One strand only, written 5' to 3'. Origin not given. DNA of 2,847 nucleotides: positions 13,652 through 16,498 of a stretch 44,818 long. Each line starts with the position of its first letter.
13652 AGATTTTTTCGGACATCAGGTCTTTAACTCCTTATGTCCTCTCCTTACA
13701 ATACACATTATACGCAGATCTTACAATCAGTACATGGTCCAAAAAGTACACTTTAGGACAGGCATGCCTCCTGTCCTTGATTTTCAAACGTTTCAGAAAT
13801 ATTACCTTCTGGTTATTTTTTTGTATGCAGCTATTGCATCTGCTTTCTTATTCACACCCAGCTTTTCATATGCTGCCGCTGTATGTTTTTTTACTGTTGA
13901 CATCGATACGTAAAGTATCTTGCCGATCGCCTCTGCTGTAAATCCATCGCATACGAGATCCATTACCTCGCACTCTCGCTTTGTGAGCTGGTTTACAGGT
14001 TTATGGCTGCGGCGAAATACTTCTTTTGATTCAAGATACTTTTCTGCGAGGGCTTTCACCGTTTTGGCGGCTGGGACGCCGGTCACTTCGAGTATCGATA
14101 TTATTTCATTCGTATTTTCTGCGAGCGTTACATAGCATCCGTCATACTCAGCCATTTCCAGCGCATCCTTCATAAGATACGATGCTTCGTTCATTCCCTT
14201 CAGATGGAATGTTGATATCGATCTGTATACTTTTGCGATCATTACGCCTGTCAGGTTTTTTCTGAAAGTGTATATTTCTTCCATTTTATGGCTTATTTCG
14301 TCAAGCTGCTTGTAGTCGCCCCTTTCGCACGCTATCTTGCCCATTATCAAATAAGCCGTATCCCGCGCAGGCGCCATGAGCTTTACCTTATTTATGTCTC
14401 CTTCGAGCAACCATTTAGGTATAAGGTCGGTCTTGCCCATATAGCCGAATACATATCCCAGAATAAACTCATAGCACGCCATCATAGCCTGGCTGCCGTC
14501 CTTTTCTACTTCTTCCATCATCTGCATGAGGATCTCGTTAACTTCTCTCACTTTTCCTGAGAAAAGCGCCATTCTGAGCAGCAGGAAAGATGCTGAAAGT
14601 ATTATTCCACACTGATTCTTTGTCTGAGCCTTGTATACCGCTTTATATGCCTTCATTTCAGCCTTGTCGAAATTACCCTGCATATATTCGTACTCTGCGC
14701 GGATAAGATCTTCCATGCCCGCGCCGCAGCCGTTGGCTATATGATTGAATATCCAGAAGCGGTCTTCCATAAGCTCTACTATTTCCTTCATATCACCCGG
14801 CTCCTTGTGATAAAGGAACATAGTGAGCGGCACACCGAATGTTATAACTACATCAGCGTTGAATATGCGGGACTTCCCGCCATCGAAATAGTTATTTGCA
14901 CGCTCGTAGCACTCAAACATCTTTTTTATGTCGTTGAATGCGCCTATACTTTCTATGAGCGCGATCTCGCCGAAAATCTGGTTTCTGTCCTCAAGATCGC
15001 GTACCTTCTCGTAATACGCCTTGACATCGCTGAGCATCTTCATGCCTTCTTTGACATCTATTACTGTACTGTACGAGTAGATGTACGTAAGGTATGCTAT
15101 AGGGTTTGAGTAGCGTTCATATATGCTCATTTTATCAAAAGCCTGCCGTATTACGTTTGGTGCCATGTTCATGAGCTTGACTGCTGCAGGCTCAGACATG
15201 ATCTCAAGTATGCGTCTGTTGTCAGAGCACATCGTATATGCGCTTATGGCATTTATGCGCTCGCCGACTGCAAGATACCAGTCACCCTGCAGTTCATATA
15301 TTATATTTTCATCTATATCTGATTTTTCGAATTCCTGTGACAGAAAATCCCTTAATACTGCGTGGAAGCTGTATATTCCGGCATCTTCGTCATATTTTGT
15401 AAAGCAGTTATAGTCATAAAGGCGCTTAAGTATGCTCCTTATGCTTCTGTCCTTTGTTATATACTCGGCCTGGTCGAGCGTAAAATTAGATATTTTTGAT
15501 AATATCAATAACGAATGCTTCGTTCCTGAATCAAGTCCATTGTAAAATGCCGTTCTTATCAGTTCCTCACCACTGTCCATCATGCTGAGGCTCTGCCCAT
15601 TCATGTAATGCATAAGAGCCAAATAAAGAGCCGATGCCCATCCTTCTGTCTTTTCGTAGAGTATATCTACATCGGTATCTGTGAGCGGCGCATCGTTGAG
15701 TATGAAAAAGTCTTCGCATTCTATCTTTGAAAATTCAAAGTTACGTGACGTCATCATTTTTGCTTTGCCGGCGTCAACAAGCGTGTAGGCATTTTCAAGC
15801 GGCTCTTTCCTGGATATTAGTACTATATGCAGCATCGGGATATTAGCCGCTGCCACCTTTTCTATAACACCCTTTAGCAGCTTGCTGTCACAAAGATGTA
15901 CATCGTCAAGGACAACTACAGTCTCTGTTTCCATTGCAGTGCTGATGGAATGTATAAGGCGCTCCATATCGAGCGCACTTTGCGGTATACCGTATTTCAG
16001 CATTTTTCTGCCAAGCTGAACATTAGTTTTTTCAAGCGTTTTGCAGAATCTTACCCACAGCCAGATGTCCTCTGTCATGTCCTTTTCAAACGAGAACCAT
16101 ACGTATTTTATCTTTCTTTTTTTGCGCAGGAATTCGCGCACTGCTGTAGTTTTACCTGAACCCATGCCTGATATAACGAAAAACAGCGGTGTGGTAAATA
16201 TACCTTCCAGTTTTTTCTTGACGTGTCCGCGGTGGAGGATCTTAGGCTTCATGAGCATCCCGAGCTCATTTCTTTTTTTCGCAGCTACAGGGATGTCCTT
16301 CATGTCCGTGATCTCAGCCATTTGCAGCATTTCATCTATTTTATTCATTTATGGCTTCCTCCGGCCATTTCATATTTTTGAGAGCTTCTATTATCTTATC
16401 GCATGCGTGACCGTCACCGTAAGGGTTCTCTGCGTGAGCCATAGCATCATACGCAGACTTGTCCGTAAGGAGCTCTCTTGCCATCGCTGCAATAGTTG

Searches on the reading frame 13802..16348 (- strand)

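Call 10: search_protein_families(library=pfam, proteins=[window:13802-16348:-])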
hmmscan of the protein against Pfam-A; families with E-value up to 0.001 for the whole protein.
window:13802-16348:- (848 aa): 1 family
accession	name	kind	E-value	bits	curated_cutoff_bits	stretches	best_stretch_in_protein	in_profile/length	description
PF00196.25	GerE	-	3.1e-13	49.6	23.5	1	787-839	2-54/57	Bacterial regulatory proteins, luxR family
